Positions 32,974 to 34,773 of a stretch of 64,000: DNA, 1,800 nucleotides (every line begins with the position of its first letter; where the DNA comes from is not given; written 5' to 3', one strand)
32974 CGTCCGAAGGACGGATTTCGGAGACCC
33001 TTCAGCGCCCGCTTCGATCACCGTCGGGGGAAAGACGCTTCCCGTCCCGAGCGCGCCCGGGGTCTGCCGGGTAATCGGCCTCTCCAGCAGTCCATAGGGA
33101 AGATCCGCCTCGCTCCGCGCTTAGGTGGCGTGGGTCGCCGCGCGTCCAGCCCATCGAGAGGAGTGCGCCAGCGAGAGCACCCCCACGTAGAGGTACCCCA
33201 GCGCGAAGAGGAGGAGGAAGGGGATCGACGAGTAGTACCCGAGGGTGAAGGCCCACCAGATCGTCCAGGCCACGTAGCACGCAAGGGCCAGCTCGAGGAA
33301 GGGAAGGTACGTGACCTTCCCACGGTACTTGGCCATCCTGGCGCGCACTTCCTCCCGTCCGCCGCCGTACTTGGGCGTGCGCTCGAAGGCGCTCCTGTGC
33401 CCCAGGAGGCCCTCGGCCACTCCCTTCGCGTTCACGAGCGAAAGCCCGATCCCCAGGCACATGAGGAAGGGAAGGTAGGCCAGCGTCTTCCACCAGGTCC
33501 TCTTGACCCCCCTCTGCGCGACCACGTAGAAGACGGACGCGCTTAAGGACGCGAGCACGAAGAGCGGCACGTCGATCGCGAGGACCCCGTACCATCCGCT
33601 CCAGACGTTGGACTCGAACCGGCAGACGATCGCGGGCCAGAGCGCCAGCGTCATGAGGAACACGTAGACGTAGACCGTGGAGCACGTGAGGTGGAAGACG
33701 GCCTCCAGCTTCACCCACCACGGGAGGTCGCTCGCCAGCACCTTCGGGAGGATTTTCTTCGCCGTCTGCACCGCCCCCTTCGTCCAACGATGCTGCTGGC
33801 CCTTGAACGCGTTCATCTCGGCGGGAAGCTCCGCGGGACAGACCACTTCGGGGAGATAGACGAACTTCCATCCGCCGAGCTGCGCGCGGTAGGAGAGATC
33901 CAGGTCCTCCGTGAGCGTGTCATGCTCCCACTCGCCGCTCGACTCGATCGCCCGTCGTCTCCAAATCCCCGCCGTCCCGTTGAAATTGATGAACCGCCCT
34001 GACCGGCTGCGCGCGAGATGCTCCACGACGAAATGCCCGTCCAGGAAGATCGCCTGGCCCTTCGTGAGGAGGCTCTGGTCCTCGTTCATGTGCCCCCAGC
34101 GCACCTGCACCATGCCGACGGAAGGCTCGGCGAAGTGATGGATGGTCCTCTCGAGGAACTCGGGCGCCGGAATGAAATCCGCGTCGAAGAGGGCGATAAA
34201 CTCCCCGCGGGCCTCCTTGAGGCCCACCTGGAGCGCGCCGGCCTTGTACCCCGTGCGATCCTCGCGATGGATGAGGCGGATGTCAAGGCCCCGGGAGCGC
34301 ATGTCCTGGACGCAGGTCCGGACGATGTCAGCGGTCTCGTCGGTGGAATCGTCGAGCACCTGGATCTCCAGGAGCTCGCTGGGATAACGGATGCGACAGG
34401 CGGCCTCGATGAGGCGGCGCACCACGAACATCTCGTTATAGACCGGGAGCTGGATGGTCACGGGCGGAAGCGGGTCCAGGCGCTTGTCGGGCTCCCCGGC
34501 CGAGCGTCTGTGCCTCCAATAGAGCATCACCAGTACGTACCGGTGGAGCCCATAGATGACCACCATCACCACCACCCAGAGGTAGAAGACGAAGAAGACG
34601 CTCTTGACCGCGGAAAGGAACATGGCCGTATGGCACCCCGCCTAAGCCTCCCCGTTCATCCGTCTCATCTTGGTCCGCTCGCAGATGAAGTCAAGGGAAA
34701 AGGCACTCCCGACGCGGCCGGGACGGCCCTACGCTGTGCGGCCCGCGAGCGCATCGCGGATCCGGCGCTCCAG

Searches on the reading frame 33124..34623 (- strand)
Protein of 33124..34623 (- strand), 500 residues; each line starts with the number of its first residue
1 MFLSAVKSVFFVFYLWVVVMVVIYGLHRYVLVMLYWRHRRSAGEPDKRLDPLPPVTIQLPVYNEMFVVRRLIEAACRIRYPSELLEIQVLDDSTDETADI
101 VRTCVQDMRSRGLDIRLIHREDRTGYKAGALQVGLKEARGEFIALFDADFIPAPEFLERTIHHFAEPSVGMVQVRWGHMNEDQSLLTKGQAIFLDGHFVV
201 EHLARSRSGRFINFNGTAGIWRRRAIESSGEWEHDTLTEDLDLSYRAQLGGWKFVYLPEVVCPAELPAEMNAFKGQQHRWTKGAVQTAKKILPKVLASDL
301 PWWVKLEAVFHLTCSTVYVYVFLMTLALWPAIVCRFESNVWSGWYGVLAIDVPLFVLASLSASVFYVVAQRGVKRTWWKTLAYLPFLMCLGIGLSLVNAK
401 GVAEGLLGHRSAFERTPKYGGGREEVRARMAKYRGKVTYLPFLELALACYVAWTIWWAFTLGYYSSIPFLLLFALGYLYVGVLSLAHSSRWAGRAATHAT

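Call 59: search_protein_families(library=pfam, proteins=[window:33124-34623:-], max_evalue=0.001)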
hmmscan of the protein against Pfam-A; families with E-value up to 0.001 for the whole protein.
window:33124-34623:- (500 aa): 5 families
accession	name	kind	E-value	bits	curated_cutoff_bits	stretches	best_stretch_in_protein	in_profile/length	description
PF13641.12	Glyco_tranf_2_3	-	9.2e-25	88.4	27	1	53-283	1-230/230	Glycosyltransferase like family 2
PF13632.12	Glyco_trans_2_3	-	8.3e-24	84.9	27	1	143-329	2-195/198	Glycosyl transferase family group 2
PF00535.33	Glycos_transf_2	-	3.8e-21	76.2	23.3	1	58-192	3-131/168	Glycosyl transferase family 2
PF13506.12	Glyco_transf_21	-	2.5e-10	40.5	21.7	1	119-282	10-174/174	Glycosyl transferase family 21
PF10111.15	Glyco_tranf_2_2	-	0.00025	21.1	27.3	1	79-250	25-202/276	Glycosyltransferase like family 2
